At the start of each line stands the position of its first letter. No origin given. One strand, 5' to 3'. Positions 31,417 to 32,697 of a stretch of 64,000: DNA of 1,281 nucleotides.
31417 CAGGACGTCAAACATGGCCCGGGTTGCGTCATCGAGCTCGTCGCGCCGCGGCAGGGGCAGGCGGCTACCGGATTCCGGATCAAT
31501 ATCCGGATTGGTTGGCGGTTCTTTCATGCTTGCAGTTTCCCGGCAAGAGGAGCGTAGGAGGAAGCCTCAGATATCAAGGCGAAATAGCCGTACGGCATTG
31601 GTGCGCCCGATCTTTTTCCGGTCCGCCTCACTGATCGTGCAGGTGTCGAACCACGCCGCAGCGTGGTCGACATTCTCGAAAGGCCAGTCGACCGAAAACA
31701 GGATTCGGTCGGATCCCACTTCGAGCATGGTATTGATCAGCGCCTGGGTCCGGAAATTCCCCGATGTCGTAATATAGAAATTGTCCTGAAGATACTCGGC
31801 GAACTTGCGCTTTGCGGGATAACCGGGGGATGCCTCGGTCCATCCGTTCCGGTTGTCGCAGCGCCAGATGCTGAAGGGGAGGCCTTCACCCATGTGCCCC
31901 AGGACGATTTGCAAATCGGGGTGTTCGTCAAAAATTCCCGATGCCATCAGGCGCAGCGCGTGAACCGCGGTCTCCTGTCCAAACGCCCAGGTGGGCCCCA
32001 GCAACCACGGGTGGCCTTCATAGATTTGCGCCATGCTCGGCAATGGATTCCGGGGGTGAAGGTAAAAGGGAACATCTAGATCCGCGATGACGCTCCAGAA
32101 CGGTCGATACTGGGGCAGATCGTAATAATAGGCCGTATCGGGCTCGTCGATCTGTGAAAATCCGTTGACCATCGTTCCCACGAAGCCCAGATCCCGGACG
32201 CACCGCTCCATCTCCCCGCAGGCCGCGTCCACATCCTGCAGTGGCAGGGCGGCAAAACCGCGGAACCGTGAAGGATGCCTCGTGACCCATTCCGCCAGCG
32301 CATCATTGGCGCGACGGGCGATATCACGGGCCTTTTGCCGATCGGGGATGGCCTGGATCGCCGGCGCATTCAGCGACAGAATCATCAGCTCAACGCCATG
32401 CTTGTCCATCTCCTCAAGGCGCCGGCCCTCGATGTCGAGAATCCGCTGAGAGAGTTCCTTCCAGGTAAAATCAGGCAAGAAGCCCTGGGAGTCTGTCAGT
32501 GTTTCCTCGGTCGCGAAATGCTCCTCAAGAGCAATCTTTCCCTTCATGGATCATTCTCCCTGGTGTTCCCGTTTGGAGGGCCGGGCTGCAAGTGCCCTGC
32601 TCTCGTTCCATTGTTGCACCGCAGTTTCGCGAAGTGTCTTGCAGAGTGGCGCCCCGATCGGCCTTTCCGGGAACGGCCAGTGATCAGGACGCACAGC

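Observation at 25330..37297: Catabolic cluster joining a TRAP importer, a CoxMSL-type Mo-hydroxylase, an amidohydrolase-2 decarboxylase, a CMD-family protein, a heme-oxygenase-like protein and a split TPP decarboxylase; no regulator gene is present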

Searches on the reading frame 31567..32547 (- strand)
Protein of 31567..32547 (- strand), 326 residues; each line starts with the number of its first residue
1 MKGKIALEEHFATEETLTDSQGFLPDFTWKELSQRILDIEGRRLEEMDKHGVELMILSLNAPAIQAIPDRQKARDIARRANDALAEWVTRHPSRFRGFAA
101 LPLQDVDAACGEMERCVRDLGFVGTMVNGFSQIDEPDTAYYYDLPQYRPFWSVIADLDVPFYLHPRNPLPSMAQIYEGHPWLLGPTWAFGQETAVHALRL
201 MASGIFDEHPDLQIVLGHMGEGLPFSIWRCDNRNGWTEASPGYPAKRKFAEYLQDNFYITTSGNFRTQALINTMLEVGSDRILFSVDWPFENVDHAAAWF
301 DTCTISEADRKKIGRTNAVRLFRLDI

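Call 3: search_protein_families(library=pfam, proteins=[window:31567-32547:-])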
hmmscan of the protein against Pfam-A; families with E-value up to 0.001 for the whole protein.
window:31567-32547:- (326 aa): 1 family
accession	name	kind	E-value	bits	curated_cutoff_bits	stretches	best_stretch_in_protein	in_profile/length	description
PF04909.20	Amidohydro_2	-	4.6e-39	135.3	26.4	1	61-324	42-289/289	Amidohydrolase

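Call 5: search_protein_families(library=ncbifam, proteins=[window:31567-32547:-], max_evalue=0.001)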
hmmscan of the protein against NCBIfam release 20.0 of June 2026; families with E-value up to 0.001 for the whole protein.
window:31567-32547:- (326 aa): 0 families

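Call 7: search_solved_structures(query=window:31567-32547:-, max_evalue=1e-10)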
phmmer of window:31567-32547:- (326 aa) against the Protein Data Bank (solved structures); distinct sequences matched with E-value up to 1e-10: 37.
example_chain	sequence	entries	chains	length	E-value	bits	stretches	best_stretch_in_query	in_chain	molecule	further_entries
2dvt_A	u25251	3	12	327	2.9e-160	536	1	1-325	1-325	Thermophilic reversible gamma-resorcylate decarboxylase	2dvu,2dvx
3s4t_A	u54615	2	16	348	1.7e-156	523.7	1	1-325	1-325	Amidohydrolase 2 | Gamma-resorcylate decarboxylase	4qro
6m53_A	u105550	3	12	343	1.6e-78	267.3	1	1-324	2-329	2,3-dihydroxybenzoate decarboxylase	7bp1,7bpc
7wmb_A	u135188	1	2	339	3.3e-76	259.7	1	1-325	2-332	Amidohydrolase 2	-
7wkm_A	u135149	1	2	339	6.2e-76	258.8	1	1-325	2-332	Amidohydrolase 2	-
7a19_A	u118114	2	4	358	7.5e-76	258.5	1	1-325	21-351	Amidohydrolase 2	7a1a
7wjr_A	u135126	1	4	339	1.6e-75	257.5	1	1-325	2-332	2,3-dihydroxybenzoate decarboxylase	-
7wkl_A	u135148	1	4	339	1.6e-75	257.4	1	1-325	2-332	Amidohydrolase 2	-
6jqw_A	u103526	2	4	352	2.4e-64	220.7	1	1-324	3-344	Salicylate decarboxylase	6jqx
8h41_A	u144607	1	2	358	2.6e-64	220.6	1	1-324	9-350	Salicylate decarboxylase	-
4icm_A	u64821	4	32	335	1.1e-51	179.1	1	34-324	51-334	5-carboxyvanillate decarboxylase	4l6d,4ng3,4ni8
4inf_A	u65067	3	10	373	3.5e-50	174.1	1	30-324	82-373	METAL-DEPENDENT HYDROLASE | 5-Carboxyvanillate Decarboxylase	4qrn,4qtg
4qs5_A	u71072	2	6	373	1.7e-49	171.9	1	30-324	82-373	Ligw2 Decarboxylase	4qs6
3nur_A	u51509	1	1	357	3e-43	151.4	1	41-324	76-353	Amidohydrolase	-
8yt2_A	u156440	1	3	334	6.5e-22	81.2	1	41-325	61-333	2-amino-3-carboxymuconate 6-semialdehyde decarboxylase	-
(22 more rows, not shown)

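Call 10: find_encoding_contigs(protein=window:31567-32547:-, flank=10000, max_places=6)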
Protein window:31567-32547:- (326 aa): 1 contig read that carries it; 1 place shown.
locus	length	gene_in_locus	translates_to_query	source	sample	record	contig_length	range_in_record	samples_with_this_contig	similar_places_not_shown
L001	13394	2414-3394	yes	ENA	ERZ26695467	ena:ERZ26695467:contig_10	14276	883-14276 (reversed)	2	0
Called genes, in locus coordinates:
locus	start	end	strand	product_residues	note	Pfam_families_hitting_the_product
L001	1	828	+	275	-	?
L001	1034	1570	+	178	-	PF20256:MoCoBD_2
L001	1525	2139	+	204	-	PF20256:MoCoBD_2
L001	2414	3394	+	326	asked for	PF04909:Amidohydro_2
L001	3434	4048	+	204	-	PF02627:CMD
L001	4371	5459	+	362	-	PF03480:DctP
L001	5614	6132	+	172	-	PF04290:DctQ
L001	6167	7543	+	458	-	PF06808:DctM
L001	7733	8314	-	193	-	PF02775:TPP_enzyme_C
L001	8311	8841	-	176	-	-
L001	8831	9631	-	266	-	PF00561:Abhydrolase_1, PF12146:Hydrolase_4, PF12697:Abhydrolase_6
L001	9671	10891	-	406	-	PF03562:MltA, PF06725:3D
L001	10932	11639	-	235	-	PF04280:Tim44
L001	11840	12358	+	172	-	PF04186:FxsA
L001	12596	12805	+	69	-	-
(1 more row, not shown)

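Call 31: search_solved_structures(query=window:31567-32547:-, max_evalue=1e-100, show_alignments=2)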
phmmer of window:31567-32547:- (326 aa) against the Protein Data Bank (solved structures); distinct sequences matched with E-value up to 1e-100: 2.
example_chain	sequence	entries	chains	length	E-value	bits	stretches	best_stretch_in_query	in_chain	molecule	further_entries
2dvt_A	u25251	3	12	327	2.9e-160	536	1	1-325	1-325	Thermophilic reversible gamma-resorcylate decarboxylase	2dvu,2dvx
3s4t_A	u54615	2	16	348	1.7e-156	523.7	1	1-325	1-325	Amidohydrolase 2 | Gamma-resorcylate decarboxylase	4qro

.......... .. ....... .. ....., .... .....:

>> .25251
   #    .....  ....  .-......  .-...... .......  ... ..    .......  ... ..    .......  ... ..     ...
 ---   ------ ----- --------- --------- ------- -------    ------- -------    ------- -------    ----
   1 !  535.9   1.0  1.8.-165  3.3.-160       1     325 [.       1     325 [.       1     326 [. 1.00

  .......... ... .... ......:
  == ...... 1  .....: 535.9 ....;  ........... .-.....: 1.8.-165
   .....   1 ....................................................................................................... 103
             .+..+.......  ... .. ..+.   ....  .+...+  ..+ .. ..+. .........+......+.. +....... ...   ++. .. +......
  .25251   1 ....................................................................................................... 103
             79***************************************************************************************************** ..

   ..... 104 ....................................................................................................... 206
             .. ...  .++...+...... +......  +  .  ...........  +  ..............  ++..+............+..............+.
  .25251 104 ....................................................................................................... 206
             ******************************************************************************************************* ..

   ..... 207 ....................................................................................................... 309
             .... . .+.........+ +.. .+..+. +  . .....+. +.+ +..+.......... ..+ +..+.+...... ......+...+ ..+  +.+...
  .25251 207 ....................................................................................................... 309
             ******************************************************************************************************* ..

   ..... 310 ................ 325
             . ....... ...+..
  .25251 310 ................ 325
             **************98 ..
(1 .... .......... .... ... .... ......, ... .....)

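Call 57: search_dna_similar(query=window:31567-32547:-, collection=plasmids, mode=protein, max_rows=25, max_evalue=1e-80)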
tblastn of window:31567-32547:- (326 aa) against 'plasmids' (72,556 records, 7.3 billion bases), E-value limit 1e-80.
Records with a match: 89; places in all: 89; records where one place covers at least 80% of the query: 85.
Best place of each record, by identity: 60-80% 81; <60% 8.
By first word of the organism name: Rhizobium 72; Paraburkholderia 5; Variovorax 3; Neorhizobium 2; Pantoea 2; Sinorhizobium 1; Agrobacterium 1; Sulfitobacter 1; Cupriavidus 1; Rhodococcus 1.
By predicted mobility (MOB-suite, as given by PLSDB): conjugative 47; non-mobilizable 39; mobilizable 3.
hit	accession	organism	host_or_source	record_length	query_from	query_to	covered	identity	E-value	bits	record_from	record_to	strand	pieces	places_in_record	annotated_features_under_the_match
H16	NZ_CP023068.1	Sinorhizobium sojae CCBAU 05684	G.max,nodule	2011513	1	324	99%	69.8%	3e-155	488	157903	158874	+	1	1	record has no annotation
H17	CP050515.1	Rhizobium leguminosarum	Trifolium repens,cell culture,root ...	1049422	1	325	100%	69.5%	7e-155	487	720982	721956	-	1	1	tsdA: gamma-resorcylate decarboxylase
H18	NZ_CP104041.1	Rhizobium sp. WSM4643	Pisum sativum,Cell culture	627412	1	325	100%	69.5%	7e-154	484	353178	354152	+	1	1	tsdA: gamma-resorcylate decarboxylase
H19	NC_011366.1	Rhizobium leguminosarum bv. trifolii WSM2304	-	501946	1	325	100%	69.2%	4e-154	484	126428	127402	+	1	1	tsdA: gamma-resorcylate decarboxylase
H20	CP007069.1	Rhizobium leguminosarum bv. trifolii CB782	plant root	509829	1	325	100%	69.2%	1e-153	483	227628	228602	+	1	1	amidohydrolase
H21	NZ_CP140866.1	Rhizobium leguminosarum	Trifolium pratense,whole organism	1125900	1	325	100%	69.2%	3e-153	482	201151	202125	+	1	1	record has no annotation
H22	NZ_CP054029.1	Rhizobium hidalgonense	Pisum sativum l. (pea),Pure culture,Pea ...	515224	1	325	100%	69.2%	3e-153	482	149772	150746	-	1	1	tsdA: gamma-resorcylate decarboxylase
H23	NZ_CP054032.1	Rhizobium indicum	Pisum sativum l. (pea),Pure culture,Pea ...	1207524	1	325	100%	69.2%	5e-153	481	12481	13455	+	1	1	record has no annotation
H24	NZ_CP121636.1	Rhizobium leguminosarum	Trifolium ambiguum,cell culture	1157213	1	325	100%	69.2%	6e-153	481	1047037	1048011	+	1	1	record has no annotation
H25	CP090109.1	Rhizobium leguminosarum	Trifolium ambiguum,Cell culture,Plant ...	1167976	1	325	100%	69.2%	6e-153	481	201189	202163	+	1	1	tsdA: gamma-resorcylate decarboxylase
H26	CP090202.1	Rhizobium leguminosarum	Trifolium ambiguum,Cell culture,nodule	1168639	1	325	100%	69.2%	6e-153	481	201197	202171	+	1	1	tsdA: gamma-resorcylate decarboxylase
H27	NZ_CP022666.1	Rhizobium leguminosarum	single cell,root nodules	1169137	1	325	100%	69.2%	6e-153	481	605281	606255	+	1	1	record has no annotation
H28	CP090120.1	Rhizobium leguminosarum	Trifolium ambiguum,Cell culture,Plant ...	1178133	1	325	100%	69.2%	6e-153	481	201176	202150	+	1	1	tsdA: gamma-resorcylate decarboxylase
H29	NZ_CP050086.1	Rhizobium leguminosarum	Trifolium pratense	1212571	1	325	100%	69.2%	6e-153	481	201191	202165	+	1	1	record has no annotation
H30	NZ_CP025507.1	Rhizobium leguminosarum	Pisum sativum,pea nodule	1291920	1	325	100%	69.2%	6e-153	481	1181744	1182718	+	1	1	record has no annotation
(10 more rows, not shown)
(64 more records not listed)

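Call 59: get_annotated_region(hit=H19, flank=8000)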
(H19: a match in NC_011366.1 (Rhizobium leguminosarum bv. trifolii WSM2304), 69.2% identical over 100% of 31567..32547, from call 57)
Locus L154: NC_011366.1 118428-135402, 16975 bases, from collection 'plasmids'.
description: Rhizobium leguminosarum bv. trifolii WSM2304 plasmid pRLG202, complete sequence
organism: Rhizobium leguminosarum bv. trifolii WSM2304 (NCBI taxid 395492)
taxonomy: Bacteria; Pseudomonadota; Alphaproteobacteria; Hyphomicrobiales; Rhizobiaceae; Rhizobium; Rhizobium leguminosarum; Rhizobium leguminosarum bv. trifolii WSM2304
host: -; source: -; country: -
typing (MOB-suite, as given by PLSDB): non-mobilizable
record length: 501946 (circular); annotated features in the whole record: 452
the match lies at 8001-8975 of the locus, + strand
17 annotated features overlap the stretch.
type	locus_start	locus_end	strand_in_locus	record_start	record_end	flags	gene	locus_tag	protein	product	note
CDS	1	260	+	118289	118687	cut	-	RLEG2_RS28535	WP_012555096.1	RidA family protein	-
CDS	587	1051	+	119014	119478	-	-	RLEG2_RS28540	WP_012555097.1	NUDIX domain-containing protein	-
CDS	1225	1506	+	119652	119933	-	-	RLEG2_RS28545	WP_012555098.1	hypothetical protein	-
CDS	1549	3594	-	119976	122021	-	-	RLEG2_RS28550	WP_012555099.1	flotillin family protein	-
CDS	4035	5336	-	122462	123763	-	-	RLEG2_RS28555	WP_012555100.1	aromatic acid/H+ symport family MFS transporter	-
CDS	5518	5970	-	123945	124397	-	-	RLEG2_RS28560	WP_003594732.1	MarR family transcriptional regulator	GO:0006355 - regulation of DNA-templated transcription [Evidence IEA]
CDS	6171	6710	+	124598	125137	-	-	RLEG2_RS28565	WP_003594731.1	flavin reductase family protein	-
CDS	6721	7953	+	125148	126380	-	-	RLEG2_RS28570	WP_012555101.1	acyl-CoA dehydrogenase family protein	-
CDS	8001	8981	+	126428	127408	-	tsdA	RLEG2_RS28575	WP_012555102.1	gamma-resorcylate decarboxylase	-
CDS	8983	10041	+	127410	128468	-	-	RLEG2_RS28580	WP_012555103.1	maleylacetate reductase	-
CDS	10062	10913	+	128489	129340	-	-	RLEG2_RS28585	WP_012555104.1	dioxygenase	GO:0009712 - catechol-containing compound metabolic process [Evidence IEA]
CDS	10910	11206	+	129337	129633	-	-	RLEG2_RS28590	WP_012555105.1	YciI family protein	-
CDS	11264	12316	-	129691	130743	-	ligD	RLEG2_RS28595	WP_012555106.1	non-homologous end-joining DNA ligase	GO:0006310 - DNA recombination [Evidence IEA]; GO:0006281 - DNA repair [Evidence IEA]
CDS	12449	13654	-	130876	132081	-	-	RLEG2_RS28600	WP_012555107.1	MFS transporter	GO:0055085 - transmembrane transport [Evidence IEA]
CDS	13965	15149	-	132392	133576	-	-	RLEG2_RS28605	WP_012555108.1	MFS transporter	GO:0055085 - transmembrane transport [Evidence IEA]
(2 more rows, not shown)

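Call 72: list_cluster_members(proteins=[window:31567-32547:-, window:32822-35152:-, window:36587-37297:-, window:30913-31527:-, window:25330-26130:+, window:26120-26650:+, window:29502-30590:-])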
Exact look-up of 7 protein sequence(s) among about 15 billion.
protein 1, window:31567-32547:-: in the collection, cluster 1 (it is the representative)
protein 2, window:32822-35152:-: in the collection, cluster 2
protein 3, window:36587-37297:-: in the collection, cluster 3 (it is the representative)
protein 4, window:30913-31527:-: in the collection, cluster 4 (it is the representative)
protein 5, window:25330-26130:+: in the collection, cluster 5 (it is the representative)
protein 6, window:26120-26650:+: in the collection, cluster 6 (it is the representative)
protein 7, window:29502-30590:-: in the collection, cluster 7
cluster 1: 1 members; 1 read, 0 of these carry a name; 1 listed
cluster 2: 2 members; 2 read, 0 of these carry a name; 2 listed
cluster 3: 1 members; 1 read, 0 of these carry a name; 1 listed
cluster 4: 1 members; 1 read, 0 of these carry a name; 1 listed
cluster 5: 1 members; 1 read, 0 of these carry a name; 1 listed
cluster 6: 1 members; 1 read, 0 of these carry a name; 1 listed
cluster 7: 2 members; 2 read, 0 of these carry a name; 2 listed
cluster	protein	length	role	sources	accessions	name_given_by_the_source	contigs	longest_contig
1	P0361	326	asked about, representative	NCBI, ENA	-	-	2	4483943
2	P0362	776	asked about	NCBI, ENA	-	-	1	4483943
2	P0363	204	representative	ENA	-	-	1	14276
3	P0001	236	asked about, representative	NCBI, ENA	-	-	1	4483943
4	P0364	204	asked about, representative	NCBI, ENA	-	-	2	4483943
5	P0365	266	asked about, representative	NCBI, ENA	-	-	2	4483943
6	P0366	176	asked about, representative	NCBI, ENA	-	-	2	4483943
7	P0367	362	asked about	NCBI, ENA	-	-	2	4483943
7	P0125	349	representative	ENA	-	-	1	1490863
